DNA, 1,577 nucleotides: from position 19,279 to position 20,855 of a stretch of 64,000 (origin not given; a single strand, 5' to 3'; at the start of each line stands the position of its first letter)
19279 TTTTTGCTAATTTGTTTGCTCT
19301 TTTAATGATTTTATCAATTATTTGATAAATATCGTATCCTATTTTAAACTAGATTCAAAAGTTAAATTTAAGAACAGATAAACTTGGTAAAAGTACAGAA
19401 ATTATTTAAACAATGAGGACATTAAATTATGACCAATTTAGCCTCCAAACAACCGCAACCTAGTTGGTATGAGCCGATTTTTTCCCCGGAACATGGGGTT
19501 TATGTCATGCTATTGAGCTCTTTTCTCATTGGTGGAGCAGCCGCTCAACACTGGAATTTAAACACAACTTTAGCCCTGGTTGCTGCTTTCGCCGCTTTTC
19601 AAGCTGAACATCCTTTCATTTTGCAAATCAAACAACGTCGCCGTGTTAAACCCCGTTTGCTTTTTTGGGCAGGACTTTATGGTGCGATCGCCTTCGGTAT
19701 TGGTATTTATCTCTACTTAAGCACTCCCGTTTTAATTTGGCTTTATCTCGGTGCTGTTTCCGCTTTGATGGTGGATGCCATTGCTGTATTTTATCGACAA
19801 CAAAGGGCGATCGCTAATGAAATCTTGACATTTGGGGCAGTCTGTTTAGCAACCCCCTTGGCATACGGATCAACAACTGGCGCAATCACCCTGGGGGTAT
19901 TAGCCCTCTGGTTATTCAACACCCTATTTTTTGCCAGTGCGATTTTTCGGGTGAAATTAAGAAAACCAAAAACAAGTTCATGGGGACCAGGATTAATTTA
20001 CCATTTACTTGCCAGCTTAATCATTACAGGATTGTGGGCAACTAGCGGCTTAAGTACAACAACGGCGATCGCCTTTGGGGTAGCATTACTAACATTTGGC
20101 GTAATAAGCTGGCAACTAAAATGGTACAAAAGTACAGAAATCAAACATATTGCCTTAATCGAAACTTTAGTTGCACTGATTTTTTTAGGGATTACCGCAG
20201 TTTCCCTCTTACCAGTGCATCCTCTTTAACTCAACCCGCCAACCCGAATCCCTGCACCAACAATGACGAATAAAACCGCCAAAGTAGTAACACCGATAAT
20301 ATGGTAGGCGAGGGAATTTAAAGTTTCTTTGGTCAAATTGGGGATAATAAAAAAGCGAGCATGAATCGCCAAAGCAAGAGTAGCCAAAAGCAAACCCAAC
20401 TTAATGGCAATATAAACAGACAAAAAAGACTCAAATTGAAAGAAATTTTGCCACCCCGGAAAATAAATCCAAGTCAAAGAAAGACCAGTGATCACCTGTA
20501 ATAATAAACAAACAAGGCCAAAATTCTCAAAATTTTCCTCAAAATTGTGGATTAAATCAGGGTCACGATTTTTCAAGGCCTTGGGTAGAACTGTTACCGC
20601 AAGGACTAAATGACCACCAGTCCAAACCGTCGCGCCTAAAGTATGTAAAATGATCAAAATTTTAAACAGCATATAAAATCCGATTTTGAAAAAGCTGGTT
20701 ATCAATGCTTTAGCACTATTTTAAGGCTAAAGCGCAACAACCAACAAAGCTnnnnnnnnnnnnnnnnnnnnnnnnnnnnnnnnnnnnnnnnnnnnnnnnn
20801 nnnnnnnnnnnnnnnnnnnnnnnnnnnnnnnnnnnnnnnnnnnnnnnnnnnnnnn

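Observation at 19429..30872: Complete respiratory-type NarGHJI nitrate reductase island in a cyanobacterium that also encodes assimilatory NarB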

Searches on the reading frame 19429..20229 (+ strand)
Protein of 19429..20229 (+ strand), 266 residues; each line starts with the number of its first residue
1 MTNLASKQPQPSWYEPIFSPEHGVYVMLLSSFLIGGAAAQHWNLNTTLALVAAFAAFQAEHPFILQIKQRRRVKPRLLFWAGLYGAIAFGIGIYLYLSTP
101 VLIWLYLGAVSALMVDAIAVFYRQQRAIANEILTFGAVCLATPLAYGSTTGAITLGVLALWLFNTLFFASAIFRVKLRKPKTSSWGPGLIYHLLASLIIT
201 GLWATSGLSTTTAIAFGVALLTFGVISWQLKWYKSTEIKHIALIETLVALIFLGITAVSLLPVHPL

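Call 3: search_protein_families(library=pfam, proteins=[window:19429-20229:+])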
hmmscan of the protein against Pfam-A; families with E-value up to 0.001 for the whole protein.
window:19429-20229:+ (266 aa): 1 family
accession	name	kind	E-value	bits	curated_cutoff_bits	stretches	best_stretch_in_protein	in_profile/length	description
PF14256.11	YwiC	-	3e-31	108.8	25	1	19-146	2-126/126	YwiC-like protein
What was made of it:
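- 19429..20229 (+): YwiC-like membrane protein (266 aa), the usual partner of the CopD-like gene, inverted here. Pfam YwiC 109 bits (call 3).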

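Call 4: search_protein_families(library=ncbifam, proteins=[window:19429-20229:+])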
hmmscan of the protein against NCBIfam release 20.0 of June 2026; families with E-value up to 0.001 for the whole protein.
window:19429-20229:+ (266 aa): 0 families

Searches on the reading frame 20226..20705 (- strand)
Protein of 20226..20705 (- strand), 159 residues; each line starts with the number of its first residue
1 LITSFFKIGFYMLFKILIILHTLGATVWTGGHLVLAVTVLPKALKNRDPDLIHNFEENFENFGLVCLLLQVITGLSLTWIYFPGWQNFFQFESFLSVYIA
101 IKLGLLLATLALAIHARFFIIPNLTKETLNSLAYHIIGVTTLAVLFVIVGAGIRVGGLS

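Call 3: search_protein_families(library=pfam, proteins=[window:20226-20705:-])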
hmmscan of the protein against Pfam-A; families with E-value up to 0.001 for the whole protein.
window:20226-20705:- (159 aa): 2 families
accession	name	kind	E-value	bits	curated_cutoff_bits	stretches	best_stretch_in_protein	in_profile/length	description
PF05425.18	CopD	-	2e-08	35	32.1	1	57-149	5-101/105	Copper resistance protein D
PF00033.24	Cytochrome_B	-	0.00034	20.9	27.2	1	59-121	16-76/189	Cytochrome b/b6/petB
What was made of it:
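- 20226..20705 (-): CopD-like membrane protein (the start is probably the ATG at 20672, giving 148 aa). Pfam CopD 35 bits (call 3).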

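Call 4: search_protein_families(library=ncbifam, proteins=[window:20226-20705:-])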
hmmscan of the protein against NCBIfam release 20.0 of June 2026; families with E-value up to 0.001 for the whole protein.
window:20226-20705:- (159 aa): 1 family
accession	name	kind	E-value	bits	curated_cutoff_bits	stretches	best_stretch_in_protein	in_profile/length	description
NF033808.0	copper_CopD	equivalog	4e-12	46.3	195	1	19-145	152-281/295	copper homeostasis membrane protein CopD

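Call 65: find_homologous_proteins(query=window:20226-20705:-)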
Query window:20226-20705:- (159 aa): 825 proteins with E <= 0.001 among 986 candidates; the best 120 are listed.
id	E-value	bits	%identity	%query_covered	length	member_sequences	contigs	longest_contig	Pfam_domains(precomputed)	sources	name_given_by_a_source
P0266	2.0e-88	312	100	93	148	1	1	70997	PF05425.19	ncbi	-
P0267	2.6e-74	266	86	93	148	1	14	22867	PF05425.19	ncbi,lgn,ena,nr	ncbi:copper resistance protein CopD [Fischerella thermalis CCMEE 5205]|nr:copper resistance protein 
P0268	3.9e-74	266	85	93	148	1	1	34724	PF05425.19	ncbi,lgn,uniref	ncbi:CopD family protein [Fischerella thermalis]|uniref:CopD family protein n=1 Tax=Fischerella ther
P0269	7.7e-74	265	84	93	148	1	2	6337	PF05425.19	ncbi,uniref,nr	ncbi:CopD family protein [Fischerella thermalis]|uniref:Copper resistance protein CopD n=1 Tax=Fisch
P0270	1.1e-73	264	84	93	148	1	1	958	PF05425.19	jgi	jgi:putative copper export protein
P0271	1.2e-73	264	85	92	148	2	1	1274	PF05425.19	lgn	-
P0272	1.6e-73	264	86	93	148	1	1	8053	PF05425.19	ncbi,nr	ncbi:MAG: copper resistance protein CopD [Leptolyngbyaceae cyanobacterium SM2_5_2]|nr:copper resista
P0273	3.4e-73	263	82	93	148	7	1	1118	PF05425.19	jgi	jgi:putative copper export protein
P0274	6.2e-73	262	84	93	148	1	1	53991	PF05425.19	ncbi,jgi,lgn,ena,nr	ncbi:MAG: CopD family protein [Oculatellaceae cyanobacterium Prado106]|jgi:putative copper export pr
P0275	6.6e-73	262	84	93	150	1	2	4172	PF05425.19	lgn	-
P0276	1.5e-72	260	81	93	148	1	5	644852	PF05425.19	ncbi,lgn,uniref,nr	ncbi:CopD family protein [Baaleninema simplex]|uniref:CopD family protein n=1 Tax=Baaleninema simple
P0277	1.6e-72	260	83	93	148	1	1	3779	PF05425.19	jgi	jgi:putative copper export protein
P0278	1.7e-72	260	84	93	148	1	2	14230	PF05425.19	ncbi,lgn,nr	ncbi:MAG: copper resistance protein CopD [Leptolyngbyaceae cyanobacterium SU_3_3]|nr:copper resistan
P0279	1.8e-72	260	84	93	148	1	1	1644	PF05425.19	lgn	-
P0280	2.1e-72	260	84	93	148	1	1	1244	PF05425.19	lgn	-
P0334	1.3e-70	254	81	93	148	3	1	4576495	PF05425.19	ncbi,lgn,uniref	ncbi:CopD family protein [Pseudanabaena sp. PCC 6802]|uniref:CopD family protein n=1 Tax=Pseudanabae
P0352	4.0e-70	253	82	93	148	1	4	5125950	PF05425.19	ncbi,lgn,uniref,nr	ncbi:hypothetical protein Lepto7376_0461 [[Leptolyngbya] sp. PCC 7376]|uniref:CopD family protein n=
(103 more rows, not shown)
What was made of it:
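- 20226..20705 (-): 78-86% identical across many cyanobacteria, where it is annotated at 148 aa (call 65).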

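Call 66: find_encoding_contigs(protein=P0352, flank=7000, max_places=1)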
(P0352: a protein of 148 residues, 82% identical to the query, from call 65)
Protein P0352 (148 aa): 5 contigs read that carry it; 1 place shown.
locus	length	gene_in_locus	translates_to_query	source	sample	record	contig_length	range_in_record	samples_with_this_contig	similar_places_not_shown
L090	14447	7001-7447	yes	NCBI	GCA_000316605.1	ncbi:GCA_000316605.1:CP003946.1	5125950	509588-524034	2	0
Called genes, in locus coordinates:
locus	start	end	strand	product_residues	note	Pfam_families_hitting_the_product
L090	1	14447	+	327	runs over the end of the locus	PF01710:HTH_Tnp_IS630 (weak), PF13565:HTH_32 (weak), PF13592:HTH_33 (weak), PF13358:DDE_3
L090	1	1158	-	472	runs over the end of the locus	-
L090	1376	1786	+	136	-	PF13291:ACT_4 (weak), PF01842:ACT (weak)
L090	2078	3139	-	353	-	-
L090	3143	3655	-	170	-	-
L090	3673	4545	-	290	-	PF00165:HTH_AraC (weak), PF12833:HTH_18, PF00165:HTH_AraC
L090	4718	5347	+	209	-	PF01073:3Beta_HSD, PF01370:Epimerase, PF05368:NmrA, PF13460:NAD_binding_10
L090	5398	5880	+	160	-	PF08592:Anthrone_oxy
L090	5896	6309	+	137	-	PF14248:DUF4345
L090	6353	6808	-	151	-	-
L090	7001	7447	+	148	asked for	PF05425:CopD (weak)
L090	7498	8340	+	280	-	PF14256:YwiC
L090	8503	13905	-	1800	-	PF00069:Pkinase, PF07714:PK_Tyr_Ser-Thr, PF14531:Kinase-like (weak), PF13191:AAA_16, PF25503:TPR_CHK1 (weak), PF01590:GAF, PF13185:GAF_2, PF02518:HATPase_c, +3 more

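Call 67: find_encoding_contigs(protein=P0334, flank=7000, max_places=1)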
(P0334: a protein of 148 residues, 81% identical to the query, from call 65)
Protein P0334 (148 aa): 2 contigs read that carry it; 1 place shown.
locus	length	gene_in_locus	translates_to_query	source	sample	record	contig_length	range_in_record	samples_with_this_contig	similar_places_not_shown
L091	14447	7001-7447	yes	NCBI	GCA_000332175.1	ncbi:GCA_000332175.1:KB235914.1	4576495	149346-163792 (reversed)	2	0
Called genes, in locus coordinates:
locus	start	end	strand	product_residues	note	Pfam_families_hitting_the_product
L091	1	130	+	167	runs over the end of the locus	PF13527:Acetyltransf_9 (weak), PF00583:Acetyltransf_1, PF13673:Acetyltransf_10, PF13508:Acetyltransf_7, PF14542:Acetyltransf_CG (faint), PF08445:FR47 (weak)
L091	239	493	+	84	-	PF01197:Ribosomal_L31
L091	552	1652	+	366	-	PF03462:PCRF, PF00472:RF-1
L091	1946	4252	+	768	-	PF22085:NorB_cytochrome_c-like, PF00115:COX1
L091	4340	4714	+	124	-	PF01152:Bac_globin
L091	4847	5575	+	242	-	PF04405:ScdA_N, PF01814:Hemerythrin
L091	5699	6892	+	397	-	PF05834:Lycopene_cycl (weak), PF07992:Pyr_redox_2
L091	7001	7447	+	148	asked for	PF05425:CopD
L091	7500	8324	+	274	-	PF14256:YwiC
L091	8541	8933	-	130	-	-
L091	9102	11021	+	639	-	PF00069:Pkinase, PF07714:PK_Tyr_Ser-Thr, PF01636:APH (faint), PF03781:FGE-sulfatase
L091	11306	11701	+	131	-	PF04341:DUF485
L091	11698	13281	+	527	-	PF00474:SSF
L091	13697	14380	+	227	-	PF13628:DUF4142, PF03713:DUF305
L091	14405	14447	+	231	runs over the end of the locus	PF00072:Response_reg, PF00486:Trans_reg_C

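Call 68: find_encoding_contigs(protein=P0268, flank=7000, max_places=1)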
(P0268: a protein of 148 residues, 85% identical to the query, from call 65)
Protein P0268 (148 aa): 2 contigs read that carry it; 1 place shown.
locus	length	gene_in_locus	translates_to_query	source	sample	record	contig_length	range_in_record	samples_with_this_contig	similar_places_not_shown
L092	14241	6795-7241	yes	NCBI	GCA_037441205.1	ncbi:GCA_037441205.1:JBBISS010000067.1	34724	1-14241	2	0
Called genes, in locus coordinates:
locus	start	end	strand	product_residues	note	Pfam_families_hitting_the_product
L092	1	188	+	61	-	PF03400:DDE_Tnp_IS1 (weak)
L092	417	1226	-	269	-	PF02086:MethyltransfD12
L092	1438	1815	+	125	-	PF14534:DUF4440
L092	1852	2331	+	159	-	PF00583:Acetyltransf_1, PF13508:Acetyltransf_7, PF13673:Acetyltransf_10 (weak)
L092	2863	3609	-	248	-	PF00027:cNMP_binding, PF13545:HTH_Crp_2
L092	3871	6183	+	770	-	PF22085:NorB_cytochrome_c-like, PF00115:COX1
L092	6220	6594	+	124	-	PF01152:Bac_globin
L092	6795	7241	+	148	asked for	PF05425:CopD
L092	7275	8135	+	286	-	PF14256:YwiC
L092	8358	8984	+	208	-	-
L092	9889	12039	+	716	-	PF03412:Peptidase_C39, PF00664:ABC_membrane, PF00005:ABC_tran, PF02463:SMC_N (faint)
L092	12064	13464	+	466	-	PF25984:BSH_YknX (faint), PF25876:HH_MFP_RND, PF26002:Beta-barrel_AprE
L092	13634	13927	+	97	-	-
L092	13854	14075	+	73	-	-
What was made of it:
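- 19429..20229 (+): The same co-directional pair occurs in Leptolyngbya PCC 7376 and Fischerella (calls 66, 68).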
